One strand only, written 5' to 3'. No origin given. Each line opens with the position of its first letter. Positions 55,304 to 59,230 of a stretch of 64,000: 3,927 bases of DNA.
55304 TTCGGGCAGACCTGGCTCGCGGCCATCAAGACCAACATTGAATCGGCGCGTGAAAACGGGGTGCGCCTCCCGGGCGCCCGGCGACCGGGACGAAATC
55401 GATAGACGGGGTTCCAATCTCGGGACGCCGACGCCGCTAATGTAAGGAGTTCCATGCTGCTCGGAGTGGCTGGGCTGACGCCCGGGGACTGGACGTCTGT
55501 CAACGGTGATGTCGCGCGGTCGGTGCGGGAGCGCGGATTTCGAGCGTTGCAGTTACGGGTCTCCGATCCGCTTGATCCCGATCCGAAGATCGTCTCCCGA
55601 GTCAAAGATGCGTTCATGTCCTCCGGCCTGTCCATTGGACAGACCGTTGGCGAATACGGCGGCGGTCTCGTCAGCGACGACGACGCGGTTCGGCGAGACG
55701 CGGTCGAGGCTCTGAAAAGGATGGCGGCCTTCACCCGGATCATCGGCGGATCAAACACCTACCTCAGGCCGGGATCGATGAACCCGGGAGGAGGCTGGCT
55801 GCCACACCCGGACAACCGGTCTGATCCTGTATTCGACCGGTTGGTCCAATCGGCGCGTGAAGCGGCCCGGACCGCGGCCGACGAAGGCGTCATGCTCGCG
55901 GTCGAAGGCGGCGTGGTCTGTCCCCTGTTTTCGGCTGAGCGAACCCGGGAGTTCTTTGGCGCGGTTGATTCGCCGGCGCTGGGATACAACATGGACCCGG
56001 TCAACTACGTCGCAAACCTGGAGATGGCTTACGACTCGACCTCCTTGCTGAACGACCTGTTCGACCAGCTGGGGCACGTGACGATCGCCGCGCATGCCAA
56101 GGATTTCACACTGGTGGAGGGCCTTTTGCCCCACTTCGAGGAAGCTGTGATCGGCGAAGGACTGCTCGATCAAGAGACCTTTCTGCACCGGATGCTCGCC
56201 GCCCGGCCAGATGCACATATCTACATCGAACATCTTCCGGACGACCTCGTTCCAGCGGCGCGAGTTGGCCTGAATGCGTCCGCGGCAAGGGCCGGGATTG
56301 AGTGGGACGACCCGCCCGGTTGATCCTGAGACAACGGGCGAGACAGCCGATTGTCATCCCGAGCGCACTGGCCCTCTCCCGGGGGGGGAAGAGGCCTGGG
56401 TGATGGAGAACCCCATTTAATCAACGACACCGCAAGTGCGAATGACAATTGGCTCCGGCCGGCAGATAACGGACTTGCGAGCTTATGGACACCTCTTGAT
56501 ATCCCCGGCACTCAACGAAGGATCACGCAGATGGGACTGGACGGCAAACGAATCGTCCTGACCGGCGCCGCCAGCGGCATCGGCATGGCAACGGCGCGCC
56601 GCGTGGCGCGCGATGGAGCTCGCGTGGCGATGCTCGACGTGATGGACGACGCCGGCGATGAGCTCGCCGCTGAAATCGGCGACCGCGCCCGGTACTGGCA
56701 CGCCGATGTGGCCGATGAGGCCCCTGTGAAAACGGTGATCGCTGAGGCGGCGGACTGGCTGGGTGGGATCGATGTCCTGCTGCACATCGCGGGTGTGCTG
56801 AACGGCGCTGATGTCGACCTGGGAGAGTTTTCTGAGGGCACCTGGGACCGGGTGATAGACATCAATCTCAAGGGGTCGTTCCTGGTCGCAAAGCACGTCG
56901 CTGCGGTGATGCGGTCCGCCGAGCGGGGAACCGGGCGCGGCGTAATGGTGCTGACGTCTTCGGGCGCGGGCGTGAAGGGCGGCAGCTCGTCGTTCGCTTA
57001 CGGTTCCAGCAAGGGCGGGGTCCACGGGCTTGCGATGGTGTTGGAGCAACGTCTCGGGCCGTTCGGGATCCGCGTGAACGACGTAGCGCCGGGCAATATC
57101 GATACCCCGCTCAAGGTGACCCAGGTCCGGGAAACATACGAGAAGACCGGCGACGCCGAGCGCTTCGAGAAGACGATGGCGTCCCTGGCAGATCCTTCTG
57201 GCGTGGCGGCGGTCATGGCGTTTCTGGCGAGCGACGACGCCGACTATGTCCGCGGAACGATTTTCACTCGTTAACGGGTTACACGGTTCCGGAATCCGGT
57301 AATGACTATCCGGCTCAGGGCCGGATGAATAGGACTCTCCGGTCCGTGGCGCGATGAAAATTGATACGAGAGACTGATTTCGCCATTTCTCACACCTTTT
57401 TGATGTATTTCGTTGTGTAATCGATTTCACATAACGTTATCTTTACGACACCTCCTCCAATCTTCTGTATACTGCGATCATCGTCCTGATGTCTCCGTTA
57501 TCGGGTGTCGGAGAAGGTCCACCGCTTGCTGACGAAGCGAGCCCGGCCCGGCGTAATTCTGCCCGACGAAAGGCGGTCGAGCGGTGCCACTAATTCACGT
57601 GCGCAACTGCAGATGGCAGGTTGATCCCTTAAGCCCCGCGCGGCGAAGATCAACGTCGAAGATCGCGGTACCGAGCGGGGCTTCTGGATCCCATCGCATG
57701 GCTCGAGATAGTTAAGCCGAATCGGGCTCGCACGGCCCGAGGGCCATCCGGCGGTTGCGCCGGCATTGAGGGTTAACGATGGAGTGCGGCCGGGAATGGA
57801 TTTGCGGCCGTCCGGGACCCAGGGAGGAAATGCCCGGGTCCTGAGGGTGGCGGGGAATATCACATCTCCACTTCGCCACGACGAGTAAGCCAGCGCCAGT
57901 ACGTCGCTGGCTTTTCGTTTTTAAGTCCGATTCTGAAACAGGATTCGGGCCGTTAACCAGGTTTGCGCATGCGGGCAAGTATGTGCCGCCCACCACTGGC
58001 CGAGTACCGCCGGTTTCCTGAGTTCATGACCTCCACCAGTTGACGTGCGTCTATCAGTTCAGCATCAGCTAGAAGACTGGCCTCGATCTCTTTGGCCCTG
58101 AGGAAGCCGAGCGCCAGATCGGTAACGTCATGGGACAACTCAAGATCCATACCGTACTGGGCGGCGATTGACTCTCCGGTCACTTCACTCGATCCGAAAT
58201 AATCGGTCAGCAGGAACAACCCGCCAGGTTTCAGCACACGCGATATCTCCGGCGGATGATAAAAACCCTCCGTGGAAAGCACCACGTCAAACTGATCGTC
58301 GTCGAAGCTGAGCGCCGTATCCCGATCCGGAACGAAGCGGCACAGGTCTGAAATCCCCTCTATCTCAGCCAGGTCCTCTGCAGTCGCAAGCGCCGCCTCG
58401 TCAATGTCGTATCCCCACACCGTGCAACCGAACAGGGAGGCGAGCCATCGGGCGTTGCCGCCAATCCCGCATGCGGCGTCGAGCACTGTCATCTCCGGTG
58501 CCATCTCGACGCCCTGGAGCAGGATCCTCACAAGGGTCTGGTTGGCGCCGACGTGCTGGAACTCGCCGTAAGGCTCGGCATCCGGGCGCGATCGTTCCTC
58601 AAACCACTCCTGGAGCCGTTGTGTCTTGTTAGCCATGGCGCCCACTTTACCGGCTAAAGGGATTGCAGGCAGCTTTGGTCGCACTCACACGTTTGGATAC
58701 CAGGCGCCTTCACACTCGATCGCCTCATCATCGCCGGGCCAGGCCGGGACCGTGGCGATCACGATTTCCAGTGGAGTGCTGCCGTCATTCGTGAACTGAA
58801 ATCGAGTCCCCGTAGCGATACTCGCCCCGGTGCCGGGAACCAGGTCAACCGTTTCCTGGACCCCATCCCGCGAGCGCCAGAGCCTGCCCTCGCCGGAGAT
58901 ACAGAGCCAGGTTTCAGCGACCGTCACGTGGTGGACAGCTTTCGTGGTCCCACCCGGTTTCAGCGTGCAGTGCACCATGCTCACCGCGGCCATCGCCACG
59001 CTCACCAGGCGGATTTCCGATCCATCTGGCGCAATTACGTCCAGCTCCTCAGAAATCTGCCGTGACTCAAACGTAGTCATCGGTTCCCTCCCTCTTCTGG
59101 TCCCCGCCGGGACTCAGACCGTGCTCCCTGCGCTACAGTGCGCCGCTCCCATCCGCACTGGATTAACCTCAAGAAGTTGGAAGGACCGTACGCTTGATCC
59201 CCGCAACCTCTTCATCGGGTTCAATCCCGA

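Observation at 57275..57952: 680-bp convergent intergenic gap with a promoter-like AT-rich patch, a GC-rich structured body and a strong terminator: unannotated RNA gene or micro-protein?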

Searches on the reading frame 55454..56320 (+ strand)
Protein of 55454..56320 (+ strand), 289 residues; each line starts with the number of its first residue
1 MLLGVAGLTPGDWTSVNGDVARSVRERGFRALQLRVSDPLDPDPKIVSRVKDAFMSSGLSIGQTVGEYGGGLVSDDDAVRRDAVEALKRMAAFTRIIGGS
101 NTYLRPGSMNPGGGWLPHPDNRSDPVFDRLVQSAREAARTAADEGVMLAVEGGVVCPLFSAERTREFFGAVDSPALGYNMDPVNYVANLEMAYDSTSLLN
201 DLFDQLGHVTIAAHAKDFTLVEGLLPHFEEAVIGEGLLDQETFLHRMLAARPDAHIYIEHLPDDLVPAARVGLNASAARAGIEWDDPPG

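Call 53: search_protein_families(library=pfam, proteins=[window:55454-56320:+], max_evalue=0.01)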
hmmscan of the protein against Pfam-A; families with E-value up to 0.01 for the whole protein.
window:55454-56320:+ (289 aa): 1 family
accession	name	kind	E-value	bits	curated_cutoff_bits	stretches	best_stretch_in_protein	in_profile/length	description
PF01261.30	AP_endonuc_2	-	6.9e-20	72.2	31.1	1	24-273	4-234/249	Xylose isomerase-like TIM barrel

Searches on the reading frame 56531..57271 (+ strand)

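Call 53: search_protein_families(library=pfam, proteins=[window:56531-57271:+], max_evalue=0.01)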
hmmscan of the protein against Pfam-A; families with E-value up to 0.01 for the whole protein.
window:56531-57271:+ (247 aa): 3 families
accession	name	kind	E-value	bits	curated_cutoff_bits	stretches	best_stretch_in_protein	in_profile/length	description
PF13561.12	adh_short_C2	-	1.2e-47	162.9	27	1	12-245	1-229/236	Enoyl-(Acyl carrier protein) reductase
PF00106.31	adh_short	-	1.8e-46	158.5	26.6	1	6-197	1-189/195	short chain dehydrogenase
PF08659.16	KR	-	3.8e-09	37.1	22.6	1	9-169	4-161/180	KR domain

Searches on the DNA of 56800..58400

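Call 3: search_rna_families(source=window, start=56800, end=58400, threshold=evalue, max_evalue=10, show_alignments=3)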
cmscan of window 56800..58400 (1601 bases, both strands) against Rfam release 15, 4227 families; matches with E-value up to 10: 3.
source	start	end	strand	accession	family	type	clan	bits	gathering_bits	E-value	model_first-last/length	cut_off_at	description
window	57846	57921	+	RF02676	Esr41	Gene; sRNA;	-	18.7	102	1.4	1-74/74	no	Enterohemorrhagic E. coli sRNA 41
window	57443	57516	+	RF01536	TB10Cs5H3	Gene; snRNA; snoRNA; HACA-box;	-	18.2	45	2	1-70/70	no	Trypanosomatid snoRNA TB10Cs5H3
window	57863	57919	+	RF02278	Betaproteobacteria_toxic_sRNA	Gene; sRNA;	-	14.5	50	9.4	1-64/64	no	Betaproteobacteria toxic small RNA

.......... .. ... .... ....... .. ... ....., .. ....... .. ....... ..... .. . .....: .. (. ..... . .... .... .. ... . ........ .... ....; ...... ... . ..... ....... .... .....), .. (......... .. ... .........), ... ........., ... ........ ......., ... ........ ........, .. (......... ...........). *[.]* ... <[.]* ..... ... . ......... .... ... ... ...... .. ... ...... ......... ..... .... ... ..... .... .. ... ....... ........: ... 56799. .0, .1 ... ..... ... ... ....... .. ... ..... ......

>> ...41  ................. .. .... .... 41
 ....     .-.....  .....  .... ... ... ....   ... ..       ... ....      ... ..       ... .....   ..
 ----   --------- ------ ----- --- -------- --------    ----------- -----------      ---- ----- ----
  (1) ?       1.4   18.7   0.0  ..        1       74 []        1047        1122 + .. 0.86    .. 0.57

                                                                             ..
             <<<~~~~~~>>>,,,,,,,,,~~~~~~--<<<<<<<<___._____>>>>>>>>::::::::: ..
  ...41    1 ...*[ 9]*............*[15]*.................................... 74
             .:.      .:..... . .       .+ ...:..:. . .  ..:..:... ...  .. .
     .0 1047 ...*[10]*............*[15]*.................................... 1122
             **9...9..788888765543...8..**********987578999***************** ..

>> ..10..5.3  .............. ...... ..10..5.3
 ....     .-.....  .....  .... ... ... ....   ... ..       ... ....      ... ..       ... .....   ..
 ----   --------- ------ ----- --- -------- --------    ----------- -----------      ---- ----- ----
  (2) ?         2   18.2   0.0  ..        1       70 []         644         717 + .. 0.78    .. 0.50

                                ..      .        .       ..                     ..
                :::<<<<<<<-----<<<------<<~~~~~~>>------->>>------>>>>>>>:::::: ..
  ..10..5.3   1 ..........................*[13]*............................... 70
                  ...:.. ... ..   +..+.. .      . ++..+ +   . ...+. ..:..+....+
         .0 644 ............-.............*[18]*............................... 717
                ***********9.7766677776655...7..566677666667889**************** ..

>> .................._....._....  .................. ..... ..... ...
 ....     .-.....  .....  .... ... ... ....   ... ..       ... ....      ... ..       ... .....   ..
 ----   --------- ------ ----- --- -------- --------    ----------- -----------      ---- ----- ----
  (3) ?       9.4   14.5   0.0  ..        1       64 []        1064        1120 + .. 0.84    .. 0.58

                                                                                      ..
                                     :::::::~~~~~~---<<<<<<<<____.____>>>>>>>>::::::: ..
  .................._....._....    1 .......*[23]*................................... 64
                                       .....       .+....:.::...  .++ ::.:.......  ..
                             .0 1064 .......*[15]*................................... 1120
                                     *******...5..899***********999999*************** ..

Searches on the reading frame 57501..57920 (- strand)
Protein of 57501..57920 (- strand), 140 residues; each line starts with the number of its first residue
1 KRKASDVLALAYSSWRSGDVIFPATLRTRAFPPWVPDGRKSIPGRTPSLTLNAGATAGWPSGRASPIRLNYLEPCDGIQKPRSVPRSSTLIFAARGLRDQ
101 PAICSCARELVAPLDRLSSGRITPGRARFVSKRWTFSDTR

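Call 53: search_protein_families(library=pfam, proteins=[window:57501-57863:-], max_evalue=0.01)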
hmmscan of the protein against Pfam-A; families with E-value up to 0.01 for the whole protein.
window:57501-57863:- (121 aa): 0 families

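Call 64: search_protein_representatives(protein=window:57501-57920:-)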
Query: 140 residues. Proteins with E-value up to 0.001 (for the whole library): 6; up to 1e-10: 2; up to 1e-30: 1. The best 6 are listed.
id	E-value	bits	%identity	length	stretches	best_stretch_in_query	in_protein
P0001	1.8e-33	131.6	70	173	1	19-121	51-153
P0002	2.0e-16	76.3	66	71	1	8-84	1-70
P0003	1.0e-06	44.9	71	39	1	93-127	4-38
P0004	2.4e-05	40.4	42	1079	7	23-49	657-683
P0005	3.8e-05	39.8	51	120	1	2-69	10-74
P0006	2.6e-04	37.1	36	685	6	41-71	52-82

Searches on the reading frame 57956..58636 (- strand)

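Call 53: search_protein_families(library=pfam, proteins=[window:57956-58636:-], max_evalue=0.01)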
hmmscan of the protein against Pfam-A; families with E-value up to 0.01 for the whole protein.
window:57956-58636:- (227 aa): 10 families
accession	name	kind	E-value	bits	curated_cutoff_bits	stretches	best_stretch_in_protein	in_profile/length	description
PF13649.12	Methyltransf_25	-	4e-15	56.7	27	1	51-139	1-97/97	Methyltransferase domain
PF08241.18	Methyltransf_11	-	5.2e-15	56.3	21.2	1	52-142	1-94/95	Methyltransferase domain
PF13847.12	Methyltransf_31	-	2.3e-10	40.8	27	1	48-152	4-118/145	Methyltransferase domain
PF13489.12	Methyltransf_23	-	2.7e-08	34.1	27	1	46-151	21-124/164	Methyltransferase domain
PF08242.18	Methyltransf_12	-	2.8e-07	31.6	30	1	52-136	1-86/98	Methyltransferase domain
PF01209.24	Ubie_methyltran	-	9.9e-06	25.5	20.1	1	48-144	48-152/233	ubiE/COQ5 methyltransferase family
PF03848.20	TehB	-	0.00016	21.6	20.4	1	42-124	25-104/193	Tellurite resistance protein TehB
PF05175.20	MTS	-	0.00028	21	23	1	37-121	21-104/170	Methyltransferase small domain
PF09445.16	Methyltransf_15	-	0.0011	19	22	1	50-101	3-53/165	RNA cap guanine-N2 methyltransferase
PF02353.26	CMAS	-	0.0066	16.2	27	1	31-125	46-137/273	Mycolic acid cyclopropane synthetase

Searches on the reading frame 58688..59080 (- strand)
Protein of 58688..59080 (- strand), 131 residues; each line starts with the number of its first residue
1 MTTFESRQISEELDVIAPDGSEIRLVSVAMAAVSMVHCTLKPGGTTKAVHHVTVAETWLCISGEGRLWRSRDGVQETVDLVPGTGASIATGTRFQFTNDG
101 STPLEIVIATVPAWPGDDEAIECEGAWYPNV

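Call 53: search_protein_families(library=pfam, proteins=[window:58688-59080:-], max_evalue=0.01)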
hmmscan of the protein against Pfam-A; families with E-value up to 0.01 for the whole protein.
window:58688-59080:- (131 aa): 2 families
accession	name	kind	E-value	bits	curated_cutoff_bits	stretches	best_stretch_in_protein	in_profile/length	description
PF07883.17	Cupin_2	-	1.8e-08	34.4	27.2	1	37-107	2-67/70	Cupin domain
PF01050.24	MannoseP_isomer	-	0.00025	21.7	23.6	1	36-121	31-112/116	Mannose-6-phosphate isomerase C-terminal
